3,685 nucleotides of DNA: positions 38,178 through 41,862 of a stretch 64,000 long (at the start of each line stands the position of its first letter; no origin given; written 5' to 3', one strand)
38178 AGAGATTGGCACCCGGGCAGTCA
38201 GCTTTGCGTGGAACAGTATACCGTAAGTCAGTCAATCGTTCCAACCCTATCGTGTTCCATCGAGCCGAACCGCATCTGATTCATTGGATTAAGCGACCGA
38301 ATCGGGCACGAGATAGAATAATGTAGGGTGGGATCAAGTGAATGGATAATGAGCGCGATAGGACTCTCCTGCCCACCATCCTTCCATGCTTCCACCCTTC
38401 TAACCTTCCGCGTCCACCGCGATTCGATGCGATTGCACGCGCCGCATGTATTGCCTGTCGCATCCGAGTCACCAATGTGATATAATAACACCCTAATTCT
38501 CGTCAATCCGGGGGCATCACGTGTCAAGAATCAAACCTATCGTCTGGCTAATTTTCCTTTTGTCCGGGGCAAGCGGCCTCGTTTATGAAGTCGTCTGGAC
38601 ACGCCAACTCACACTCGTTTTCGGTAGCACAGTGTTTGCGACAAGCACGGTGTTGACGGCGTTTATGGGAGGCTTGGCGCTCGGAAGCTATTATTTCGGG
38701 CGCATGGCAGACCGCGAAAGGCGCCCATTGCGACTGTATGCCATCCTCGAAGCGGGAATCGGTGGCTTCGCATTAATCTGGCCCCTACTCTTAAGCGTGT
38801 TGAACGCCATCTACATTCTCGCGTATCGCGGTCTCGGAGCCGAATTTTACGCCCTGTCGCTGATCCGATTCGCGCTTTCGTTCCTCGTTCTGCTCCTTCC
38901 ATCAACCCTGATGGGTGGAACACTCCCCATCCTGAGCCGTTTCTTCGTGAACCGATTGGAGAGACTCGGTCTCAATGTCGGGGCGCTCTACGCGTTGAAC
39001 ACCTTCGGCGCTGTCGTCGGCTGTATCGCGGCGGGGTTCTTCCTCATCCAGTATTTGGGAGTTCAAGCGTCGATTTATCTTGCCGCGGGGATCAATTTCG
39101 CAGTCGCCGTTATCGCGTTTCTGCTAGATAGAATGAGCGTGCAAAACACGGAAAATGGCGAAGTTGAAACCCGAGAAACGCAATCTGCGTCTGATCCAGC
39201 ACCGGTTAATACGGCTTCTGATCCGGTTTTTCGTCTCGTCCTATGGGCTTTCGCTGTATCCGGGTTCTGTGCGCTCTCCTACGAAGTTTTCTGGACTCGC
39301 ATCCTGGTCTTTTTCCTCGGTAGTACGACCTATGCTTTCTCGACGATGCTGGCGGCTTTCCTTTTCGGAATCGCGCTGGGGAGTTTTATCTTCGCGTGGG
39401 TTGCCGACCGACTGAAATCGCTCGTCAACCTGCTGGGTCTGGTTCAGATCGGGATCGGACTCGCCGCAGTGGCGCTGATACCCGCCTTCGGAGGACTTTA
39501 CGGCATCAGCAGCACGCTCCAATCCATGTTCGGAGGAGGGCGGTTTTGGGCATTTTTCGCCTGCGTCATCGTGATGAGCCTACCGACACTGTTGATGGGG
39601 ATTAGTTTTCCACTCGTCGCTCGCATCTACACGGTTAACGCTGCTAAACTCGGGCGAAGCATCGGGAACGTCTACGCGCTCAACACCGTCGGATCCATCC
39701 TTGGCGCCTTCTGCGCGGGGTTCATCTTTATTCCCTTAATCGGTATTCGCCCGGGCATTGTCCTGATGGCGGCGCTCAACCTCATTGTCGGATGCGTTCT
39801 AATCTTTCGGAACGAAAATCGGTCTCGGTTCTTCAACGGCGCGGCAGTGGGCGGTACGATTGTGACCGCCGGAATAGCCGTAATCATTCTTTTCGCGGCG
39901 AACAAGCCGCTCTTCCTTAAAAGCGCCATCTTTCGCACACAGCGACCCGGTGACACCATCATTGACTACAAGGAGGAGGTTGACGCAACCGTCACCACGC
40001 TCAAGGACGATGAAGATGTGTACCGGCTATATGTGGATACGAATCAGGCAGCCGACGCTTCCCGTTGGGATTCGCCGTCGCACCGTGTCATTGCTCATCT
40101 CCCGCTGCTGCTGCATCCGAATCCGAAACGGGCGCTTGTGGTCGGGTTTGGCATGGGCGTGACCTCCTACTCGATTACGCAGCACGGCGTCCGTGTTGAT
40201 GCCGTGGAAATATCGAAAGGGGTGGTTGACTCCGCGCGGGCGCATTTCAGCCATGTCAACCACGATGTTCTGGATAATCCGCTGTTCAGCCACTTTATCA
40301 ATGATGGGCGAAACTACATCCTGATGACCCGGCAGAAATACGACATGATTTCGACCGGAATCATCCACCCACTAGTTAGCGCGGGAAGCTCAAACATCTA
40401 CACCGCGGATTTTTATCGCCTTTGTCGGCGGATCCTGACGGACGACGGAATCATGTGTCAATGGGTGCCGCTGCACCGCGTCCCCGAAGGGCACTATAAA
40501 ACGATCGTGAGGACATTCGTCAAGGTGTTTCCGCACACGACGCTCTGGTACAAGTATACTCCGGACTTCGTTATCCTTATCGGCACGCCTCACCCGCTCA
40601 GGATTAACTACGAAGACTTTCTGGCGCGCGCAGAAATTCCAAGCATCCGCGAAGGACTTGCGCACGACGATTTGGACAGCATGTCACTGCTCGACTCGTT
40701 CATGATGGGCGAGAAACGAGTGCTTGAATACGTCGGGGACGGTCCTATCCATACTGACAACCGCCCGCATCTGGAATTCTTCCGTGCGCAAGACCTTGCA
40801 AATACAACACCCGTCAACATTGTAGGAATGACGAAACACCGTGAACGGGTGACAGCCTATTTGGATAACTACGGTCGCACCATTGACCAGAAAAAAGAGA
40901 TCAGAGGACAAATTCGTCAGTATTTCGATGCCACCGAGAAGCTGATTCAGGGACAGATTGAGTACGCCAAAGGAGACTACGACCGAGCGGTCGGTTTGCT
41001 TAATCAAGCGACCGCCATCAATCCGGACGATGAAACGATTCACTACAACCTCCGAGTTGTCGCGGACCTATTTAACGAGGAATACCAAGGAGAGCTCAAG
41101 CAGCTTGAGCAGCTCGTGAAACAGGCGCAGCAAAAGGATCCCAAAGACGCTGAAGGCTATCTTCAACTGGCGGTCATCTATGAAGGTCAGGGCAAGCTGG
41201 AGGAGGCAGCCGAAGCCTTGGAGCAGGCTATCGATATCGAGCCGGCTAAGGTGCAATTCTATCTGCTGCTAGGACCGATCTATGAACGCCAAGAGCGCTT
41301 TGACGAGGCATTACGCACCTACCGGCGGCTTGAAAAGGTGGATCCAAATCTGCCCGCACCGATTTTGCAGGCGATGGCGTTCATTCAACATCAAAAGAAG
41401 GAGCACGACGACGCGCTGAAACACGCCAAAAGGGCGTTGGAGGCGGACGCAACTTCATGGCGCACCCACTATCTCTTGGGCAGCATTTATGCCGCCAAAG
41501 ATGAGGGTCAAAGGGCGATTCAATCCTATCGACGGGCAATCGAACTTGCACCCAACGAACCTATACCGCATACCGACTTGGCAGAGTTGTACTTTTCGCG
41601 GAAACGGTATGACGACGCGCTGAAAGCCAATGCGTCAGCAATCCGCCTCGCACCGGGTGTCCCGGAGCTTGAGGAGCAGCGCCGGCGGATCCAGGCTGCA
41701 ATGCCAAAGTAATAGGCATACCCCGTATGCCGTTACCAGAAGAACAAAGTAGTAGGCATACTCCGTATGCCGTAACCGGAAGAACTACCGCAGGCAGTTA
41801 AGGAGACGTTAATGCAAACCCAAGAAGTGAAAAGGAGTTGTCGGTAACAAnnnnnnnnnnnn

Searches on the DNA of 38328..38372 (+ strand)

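Call 63: build_rna_model(alignment_id=A1, structure=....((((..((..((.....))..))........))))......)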
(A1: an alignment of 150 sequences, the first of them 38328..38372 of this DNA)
Model R1 built from alignment A1 (150 sequences, 45 columns); structure: as given.
model positions 45; base pairs 8; branch points 0; effective number of sequences 150; information 1.17 bits per position. Calibrated on 0.2 Mb of random sequence (short: E-values are rough).
structure used (alignment columns):
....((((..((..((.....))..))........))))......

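Call 64: search_with_rna_model(model_id=R1, source=window, filters=off, max_evalue=1)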
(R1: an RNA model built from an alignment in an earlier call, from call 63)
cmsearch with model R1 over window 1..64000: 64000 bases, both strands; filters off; matches with E-value up to 1: 17.
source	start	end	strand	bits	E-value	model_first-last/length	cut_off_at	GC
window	26713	26757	-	60.7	5e-13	1-45/45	no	0.49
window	26929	26973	-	60.1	6.9e-13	1-45/45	no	0.47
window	22708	22752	-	58.5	1.8e-12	1-45/45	no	0.44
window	997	1041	+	56.7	5.1e-12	1-45/45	no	0.4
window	22625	22669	-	55.3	1.1e-11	1-45/45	no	0.51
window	45929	45973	+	53.4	3.3e-11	1-45/45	no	0.44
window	45843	45887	+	52.4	6e-11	1-45/45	no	0.49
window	15942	15986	-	51.4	1.1e-10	1-45/45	no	0.44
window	43148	43192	+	49.7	2.8e-10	1-45/45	no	0.44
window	38328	38372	+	49.5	3.3e-10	1-45/45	no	0.51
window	55825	55869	+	47.3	1.1e-09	1-45/45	no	0.53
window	57836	57880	-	44.9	4.7e-09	1-45/45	no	0.47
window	43483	43527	+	39.8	8.7e-08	1-45/45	no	0.42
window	15265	15309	+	36.1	7.5e-07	1-45/45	no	0.49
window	26023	26067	-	35.6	9.6e-07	1-45/45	no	0.56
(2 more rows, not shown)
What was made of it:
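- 38332..38368 (+): Single module in a REP1 loop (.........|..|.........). calls 64 (49.5 bits), 38
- Checked: A covariance model built from 150 copies finds 16 full modules in the window with E<1e-3 (call 64).
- There are 16 full copies in the window (call 64).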

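Call 72: search_with_rna_model(model_id=R1, sources=[L119, L120, L122, L124, L126, L127, L128, L129, L132, L135, L137, L138, L111], max_evalue=0.01)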
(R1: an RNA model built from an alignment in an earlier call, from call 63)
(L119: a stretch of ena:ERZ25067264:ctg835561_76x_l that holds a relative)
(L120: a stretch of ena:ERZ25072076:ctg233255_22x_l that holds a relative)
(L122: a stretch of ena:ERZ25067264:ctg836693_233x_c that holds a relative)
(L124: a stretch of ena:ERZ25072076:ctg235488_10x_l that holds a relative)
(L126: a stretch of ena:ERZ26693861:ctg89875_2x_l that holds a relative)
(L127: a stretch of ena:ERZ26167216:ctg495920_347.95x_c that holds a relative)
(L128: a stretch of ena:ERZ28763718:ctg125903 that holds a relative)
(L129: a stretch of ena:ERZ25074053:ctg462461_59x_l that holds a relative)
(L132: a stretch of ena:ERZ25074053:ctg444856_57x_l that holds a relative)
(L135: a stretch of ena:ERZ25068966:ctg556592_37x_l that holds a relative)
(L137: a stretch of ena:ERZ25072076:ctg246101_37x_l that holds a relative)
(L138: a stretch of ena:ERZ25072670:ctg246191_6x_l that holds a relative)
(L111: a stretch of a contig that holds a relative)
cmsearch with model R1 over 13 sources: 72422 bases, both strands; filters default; matches with E-value up to 0.01: 5.
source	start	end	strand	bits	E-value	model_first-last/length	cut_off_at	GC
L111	4865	4909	+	58.7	1.8e-12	1-45/45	no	0.49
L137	3057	3101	-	54.1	2.6e-11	1-45/45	no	0.49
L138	3057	3101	-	54.1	2.6e-11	1-45/45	no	0.49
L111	4794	4838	+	51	1.5e-10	1-45/45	no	0.44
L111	5130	5167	+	27.2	0.00014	1-45/45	no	0.37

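Call 73: search_with_rna_model(model_id=R1, sources=[L115, L116, L117, L118], max_evalue=0.01)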
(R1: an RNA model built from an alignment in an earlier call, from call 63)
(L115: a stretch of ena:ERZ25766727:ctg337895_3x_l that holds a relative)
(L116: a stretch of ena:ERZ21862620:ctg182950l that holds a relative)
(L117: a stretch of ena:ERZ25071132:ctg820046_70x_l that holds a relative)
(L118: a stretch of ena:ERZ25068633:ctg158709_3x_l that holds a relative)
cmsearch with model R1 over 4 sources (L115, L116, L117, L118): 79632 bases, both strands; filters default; matches with E-value up to 0.01: 6.
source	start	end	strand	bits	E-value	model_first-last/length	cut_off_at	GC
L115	1993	2037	+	61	5.2e-13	1-45/45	no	0.56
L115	1907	1951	+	58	3e-12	1-45/45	no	0.51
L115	18960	19004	+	57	5.2e-12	1-45/45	no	0.56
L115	11369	11413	+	50.7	2e-10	1-45/45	no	0.51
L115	18865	18909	+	48.5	7.2e-10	1-45/45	no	0.49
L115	282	325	+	48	9.8e-10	1-45/45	no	0.5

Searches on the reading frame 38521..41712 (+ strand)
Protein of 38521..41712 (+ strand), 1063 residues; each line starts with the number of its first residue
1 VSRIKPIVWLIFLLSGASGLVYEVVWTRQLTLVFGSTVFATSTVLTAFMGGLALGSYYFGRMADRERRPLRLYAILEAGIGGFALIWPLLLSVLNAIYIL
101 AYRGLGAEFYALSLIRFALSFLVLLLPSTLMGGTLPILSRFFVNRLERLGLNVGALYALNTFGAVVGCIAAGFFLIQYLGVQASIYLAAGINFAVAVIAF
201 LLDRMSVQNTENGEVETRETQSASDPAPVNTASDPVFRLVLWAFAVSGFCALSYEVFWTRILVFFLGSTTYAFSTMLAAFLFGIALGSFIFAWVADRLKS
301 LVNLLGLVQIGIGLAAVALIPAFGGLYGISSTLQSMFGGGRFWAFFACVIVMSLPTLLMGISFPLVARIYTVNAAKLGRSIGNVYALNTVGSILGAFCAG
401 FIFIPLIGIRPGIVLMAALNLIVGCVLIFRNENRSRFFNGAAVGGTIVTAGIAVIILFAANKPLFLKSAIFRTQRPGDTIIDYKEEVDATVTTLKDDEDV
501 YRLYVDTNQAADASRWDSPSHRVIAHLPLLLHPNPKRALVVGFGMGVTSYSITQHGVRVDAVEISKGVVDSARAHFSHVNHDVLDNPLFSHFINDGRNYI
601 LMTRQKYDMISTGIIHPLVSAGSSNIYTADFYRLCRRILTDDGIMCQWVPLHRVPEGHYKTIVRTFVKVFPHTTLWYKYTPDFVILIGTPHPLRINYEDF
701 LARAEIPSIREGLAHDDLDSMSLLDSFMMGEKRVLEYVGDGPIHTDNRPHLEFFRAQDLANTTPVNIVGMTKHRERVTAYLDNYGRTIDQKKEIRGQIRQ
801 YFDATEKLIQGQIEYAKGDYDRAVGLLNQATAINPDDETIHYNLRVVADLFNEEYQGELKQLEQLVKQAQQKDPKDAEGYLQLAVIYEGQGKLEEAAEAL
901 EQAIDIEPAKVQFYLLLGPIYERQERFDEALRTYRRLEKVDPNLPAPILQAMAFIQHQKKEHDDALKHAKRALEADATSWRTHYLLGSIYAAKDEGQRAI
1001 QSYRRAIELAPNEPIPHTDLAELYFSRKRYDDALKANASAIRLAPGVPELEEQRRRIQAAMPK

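Call 13: search_protein_families(library=pfam, proteins=[window:38521-41712:+])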
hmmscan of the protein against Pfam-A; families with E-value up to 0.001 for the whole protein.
window:38521-41712:+ (1063 aa): 24 families
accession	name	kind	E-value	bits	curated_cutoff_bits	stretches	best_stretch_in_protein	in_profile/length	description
PF13414.12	TPR_11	-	2.3e-28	98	26.8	3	811-844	1-34/42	TPR repeat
PF00515.34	TPR_1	-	1e-26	92.1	27.8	2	877-908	1-32/34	Tetratricopeptide repeat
PF07719.23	TPR_2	-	1.7e-26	90.5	27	2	877-908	1-32/34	Tetratricopeptide repeat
PF13432.12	TPR_16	-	7.1e-22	77.9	32.7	3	882-942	2-62/65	Tetratricopeptide repeat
PF13181.12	TPR_8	-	5.1e-21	73.4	25.7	2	877-909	1-33/34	Tetratricopeptide repeat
PF01564.23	Spermine_synth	-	3e-20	73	22.9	1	521-683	5-166/186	Spermine/spermidine synthase domain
PF14559.12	TPR_19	-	3.4e-20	72.6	25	2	890-944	4-58/68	Tetratricopeptide repeat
PF13428.12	TPR_14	-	2.7e-19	68.1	23.5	0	878-918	2-42/44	Tetratricopeptide repeat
PF13431.12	TPR_17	-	9.7e-17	60.2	24.4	0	871-896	7-32/34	Tetratricopeptide repeat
PF13424.12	TPR_12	-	3.8e-15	56.3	30.1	0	916-975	8-74/77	Tetratricopeptide repeat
PF13176.12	TPR_7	-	7.4e-14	51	27.9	0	983-1013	2-32/36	Tetratricopeptide repeat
PF07690.21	MFS_1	-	7.7e-14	51.8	33.4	2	9-328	2-295/347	Major Facilitator Superfamily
PF23914.1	TPR_CcmH_CycH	-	7.1e-12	45.9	42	2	856-968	29-143/158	Cytochrome c-type biogenesis protein H TPR domain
PF25063.1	ARM_TT21_C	-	2.3e-10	41.1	35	1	819-936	36-154/209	Tetratricopeptide repeat protein 21 C-terminal ARM domain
PF13371.12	TPR_9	-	7.1e-10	39.2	35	0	873-912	25-64/73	Tetratricopeptide repeat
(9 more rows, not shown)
